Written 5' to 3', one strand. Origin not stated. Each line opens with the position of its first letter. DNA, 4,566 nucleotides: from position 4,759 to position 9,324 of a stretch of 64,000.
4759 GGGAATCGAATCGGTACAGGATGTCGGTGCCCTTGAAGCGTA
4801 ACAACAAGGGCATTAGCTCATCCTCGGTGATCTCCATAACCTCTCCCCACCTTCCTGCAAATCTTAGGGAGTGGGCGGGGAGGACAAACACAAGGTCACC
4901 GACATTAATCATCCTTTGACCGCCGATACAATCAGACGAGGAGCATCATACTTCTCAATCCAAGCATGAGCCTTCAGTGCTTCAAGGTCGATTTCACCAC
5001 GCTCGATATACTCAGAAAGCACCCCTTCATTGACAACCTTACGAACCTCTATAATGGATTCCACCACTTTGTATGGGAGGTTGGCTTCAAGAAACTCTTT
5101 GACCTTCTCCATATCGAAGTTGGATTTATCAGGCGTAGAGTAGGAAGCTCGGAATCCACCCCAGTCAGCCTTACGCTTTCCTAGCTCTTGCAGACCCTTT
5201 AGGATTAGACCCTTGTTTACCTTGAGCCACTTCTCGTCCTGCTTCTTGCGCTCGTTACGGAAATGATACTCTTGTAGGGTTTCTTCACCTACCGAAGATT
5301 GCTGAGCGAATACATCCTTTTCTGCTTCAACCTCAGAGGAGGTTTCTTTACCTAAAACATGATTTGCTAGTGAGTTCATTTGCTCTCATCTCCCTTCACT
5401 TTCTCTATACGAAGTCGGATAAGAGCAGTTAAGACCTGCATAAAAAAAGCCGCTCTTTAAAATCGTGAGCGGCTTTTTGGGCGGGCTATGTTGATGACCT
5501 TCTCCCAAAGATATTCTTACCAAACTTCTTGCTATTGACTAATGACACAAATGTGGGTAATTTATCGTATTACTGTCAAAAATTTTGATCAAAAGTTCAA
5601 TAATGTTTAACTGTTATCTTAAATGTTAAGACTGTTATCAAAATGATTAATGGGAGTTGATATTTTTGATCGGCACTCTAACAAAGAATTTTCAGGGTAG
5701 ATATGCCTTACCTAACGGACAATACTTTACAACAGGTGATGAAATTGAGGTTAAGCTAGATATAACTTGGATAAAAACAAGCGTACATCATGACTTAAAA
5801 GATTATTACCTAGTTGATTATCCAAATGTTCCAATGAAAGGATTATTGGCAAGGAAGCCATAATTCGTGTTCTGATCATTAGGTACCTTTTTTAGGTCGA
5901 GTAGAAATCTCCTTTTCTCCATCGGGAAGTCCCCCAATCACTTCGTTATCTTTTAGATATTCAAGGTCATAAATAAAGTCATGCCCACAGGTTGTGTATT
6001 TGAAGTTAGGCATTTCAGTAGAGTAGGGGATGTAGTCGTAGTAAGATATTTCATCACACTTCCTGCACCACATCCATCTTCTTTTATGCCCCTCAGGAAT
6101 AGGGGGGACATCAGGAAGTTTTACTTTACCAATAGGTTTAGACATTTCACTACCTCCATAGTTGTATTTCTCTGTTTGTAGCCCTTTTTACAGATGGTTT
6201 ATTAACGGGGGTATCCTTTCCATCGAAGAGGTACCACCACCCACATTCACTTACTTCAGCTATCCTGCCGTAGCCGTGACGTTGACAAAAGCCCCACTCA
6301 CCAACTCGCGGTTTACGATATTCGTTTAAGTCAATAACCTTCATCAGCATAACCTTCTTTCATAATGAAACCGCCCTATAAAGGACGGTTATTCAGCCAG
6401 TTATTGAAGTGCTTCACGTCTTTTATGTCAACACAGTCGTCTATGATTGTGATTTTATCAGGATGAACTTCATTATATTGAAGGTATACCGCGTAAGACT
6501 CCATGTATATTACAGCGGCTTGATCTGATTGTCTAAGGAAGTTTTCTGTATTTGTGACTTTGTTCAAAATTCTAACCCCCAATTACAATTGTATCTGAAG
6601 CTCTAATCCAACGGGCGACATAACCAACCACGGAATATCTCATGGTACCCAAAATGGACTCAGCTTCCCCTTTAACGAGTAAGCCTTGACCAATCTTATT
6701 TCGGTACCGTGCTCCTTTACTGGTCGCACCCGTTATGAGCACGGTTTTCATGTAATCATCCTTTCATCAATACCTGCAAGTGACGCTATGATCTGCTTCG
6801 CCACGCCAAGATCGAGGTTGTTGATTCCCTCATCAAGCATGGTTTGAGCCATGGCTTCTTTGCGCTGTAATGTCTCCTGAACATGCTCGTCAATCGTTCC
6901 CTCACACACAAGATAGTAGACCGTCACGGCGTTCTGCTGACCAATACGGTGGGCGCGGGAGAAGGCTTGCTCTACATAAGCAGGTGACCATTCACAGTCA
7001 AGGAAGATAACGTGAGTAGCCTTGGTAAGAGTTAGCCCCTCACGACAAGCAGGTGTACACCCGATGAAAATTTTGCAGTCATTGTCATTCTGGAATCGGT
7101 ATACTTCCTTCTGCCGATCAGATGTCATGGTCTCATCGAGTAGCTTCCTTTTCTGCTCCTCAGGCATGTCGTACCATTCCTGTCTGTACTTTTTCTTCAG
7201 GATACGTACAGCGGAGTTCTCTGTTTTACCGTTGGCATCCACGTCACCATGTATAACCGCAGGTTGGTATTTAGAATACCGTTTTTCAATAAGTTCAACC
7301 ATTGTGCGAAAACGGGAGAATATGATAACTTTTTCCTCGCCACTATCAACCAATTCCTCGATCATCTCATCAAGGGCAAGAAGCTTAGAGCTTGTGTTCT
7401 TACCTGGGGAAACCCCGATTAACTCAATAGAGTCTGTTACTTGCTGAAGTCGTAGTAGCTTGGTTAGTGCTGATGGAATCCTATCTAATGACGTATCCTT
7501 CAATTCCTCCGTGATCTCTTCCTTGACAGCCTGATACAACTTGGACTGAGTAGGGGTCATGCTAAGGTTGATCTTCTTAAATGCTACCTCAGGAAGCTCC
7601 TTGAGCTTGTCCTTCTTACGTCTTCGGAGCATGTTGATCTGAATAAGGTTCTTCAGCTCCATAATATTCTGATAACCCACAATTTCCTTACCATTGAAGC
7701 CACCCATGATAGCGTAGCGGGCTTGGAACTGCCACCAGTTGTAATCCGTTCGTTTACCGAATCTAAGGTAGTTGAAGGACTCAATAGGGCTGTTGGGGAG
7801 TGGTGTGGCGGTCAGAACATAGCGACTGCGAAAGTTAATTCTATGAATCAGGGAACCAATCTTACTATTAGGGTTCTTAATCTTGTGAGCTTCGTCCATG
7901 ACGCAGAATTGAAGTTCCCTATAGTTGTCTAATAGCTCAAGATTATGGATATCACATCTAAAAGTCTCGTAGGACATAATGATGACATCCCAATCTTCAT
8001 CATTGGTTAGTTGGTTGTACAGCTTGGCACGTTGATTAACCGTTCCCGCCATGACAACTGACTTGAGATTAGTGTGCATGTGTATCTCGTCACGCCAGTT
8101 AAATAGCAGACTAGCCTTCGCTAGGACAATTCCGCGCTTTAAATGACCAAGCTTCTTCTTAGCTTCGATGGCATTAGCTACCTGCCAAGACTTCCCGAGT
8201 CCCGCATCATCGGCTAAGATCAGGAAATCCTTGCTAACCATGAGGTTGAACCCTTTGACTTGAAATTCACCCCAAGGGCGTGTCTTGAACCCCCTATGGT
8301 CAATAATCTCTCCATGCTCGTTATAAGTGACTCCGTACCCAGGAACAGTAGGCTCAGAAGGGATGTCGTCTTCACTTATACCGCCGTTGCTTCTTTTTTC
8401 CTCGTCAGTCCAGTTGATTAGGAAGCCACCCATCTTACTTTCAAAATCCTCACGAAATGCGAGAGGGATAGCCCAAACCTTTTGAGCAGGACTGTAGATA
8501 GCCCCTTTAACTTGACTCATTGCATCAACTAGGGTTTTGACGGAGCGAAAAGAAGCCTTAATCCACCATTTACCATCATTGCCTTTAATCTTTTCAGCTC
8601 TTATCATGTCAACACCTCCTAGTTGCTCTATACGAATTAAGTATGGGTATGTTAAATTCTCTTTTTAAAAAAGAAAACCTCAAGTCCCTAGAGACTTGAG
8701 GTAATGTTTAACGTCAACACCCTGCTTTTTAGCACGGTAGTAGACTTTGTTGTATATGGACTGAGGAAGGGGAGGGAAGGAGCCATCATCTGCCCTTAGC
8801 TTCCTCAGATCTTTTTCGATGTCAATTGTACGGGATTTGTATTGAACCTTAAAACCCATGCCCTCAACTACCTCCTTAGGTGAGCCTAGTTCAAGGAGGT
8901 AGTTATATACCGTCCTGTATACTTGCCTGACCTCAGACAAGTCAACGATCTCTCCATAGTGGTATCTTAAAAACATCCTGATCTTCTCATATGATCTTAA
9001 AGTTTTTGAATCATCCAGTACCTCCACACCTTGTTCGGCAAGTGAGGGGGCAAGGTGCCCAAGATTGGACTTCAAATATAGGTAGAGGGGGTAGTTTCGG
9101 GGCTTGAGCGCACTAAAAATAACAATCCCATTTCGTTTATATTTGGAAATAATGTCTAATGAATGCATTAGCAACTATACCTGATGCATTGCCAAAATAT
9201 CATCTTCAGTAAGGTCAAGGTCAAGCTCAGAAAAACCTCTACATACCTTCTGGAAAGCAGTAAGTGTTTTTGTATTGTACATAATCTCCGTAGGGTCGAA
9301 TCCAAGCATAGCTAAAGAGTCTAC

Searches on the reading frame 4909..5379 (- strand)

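Call 70: search_protein_families(library=phrogs, proteins=[window:4909-5379:-], max_evalue=0.001)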
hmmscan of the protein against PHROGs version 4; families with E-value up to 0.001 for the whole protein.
window:4909-5379:- (156 aa): 1 family
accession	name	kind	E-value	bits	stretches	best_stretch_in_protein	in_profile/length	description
phrog_34398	-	unknown function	5.4e-05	24.2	1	34-137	13-123/149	-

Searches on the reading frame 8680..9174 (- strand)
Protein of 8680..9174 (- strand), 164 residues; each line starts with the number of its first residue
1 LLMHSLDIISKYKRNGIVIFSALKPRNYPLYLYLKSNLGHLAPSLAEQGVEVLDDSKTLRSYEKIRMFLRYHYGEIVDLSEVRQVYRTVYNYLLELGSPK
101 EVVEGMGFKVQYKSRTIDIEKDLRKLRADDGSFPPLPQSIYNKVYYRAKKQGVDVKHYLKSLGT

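Call 70: search_protein_families(library=phrogs, proteins=[window:8680-9174:-], max_evalue=0.001)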
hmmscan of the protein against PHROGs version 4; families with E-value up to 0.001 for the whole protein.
window:8680-9174:- (164 aa): 1 family
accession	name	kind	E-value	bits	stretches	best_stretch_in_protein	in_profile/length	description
phrog_37881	-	unknown function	6e-09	37.2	1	67-163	68-167/177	-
